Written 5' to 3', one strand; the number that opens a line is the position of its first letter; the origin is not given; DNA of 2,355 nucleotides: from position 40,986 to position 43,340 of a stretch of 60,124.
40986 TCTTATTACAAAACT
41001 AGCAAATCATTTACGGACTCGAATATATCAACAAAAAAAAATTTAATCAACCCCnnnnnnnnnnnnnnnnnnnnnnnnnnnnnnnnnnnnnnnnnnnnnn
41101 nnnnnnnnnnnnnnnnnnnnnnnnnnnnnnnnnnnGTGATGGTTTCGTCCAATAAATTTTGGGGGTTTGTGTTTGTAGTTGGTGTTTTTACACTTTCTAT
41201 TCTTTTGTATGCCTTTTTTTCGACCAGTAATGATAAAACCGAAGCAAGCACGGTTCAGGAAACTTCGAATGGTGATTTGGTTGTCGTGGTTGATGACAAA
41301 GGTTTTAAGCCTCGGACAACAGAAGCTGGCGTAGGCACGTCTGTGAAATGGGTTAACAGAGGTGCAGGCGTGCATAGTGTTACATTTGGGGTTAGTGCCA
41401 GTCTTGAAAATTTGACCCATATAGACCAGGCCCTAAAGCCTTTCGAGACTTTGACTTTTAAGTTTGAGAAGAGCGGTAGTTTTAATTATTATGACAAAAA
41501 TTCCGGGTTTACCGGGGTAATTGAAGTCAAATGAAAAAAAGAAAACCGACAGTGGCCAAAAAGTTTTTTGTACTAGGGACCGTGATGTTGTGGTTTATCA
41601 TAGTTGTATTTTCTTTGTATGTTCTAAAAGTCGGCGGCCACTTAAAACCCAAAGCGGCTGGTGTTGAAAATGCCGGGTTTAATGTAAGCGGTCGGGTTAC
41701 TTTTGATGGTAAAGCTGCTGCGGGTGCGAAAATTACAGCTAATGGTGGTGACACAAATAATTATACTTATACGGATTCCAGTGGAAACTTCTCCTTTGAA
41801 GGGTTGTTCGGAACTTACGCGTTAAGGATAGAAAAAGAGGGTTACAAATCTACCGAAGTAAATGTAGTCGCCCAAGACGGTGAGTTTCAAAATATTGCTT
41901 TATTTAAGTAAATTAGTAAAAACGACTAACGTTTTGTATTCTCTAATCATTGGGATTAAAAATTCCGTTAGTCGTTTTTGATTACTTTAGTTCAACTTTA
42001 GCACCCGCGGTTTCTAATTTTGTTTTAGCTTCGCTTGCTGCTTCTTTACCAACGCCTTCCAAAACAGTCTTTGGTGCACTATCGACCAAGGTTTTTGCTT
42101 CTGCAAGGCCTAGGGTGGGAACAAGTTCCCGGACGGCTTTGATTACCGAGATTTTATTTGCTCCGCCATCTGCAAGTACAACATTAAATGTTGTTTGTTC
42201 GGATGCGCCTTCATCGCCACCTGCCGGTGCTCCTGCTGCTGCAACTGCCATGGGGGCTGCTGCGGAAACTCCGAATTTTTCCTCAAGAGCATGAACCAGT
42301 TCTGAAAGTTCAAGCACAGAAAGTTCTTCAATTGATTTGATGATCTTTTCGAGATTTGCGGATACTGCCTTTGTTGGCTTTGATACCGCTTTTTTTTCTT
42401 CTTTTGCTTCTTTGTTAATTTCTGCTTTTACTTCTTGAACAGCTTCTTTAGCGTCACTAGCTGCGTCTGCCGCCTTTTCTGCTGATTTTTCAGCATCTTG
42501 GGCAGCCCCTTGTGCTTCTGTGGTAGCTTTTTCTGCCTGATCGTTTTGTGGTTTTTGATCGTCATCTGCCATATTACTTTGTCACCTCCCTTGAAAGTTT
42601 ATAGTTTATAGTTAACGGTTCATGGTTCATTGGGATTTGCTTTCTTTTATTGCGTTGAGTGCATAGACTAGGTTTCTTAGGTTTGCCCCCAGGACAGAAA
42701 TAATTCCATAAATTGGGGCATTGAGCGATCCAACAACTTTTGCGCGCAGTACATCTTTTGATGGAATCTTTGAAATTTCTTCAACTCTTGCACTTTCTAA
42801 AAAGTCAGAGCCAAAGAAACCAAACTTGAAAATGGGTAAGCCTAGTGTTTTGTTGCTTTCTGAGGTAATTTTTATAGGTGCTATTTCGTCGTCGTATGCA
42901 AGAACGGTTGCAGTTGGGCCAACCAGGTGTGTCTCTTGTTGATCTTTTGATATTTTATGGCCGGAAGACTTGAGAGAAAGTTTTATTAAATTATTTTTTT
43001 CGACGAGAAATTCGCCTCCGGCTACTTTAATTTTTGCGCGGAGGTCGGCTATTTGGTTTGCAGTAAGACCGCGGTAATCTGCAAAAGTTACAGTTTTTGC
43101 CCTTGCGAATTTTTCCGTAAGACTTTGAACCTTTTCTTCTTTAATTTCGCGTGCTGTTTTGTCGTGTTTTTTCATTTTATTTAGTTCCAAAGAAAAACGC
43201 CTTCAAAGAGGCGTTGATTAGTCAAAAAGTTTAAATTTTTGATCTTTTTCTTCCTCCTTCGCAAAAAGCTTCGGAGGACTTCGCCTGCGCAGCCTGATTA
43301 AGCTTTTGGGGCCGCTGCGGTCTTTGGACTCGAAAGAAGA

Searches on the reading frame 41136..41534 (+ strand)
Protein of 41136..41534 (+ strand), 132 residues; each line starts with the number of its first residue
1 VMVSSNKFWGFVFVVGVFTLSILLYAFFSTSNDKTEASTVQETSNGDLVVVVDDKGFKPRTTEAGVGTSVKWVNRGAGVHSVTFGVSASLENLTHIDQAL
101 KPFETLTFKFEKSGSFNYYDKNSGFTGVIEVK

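Call 38: search_protein_families(library=pfam, proteins=[window:41136-41534:+], max_evalue=0.01)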
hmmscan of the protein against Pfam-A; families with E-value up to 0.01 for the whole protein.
window:41136-41534:+ (132 aa): 1 family
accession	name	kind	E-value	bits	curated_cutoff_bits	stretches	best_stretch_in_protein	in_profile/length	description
PF13473.12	Cupredoxin_1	-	3.7e-05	24.1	27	1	23-128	5-101/104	Cupredoxin-like domain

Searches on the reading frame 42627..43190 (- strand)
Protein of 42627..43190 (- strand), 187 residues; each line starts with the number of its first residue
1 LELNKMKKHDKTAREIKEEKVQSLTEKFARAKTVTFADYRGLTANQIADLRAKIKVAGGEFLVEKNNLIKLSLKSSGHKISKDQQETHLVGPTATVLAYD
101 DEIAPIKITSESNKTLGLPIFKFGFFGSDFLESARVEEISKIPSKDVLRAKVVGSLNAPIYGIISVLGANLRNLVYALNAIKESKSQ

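Call 38: search_protein_families(library=pfam, proteins=[window:42627-43190:-], max_evalue=0.01)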
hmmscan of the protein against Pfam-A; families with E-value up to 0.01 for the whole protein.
window:42627-43190:- (187 aa): 1 family
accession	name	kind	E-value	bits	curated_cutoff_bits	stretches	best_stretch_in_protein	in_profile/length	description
PF00466.25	Ribosomal_L10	-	4.9e-20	71.9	22.8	1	13-113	2-99/100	Ribosomal protein L10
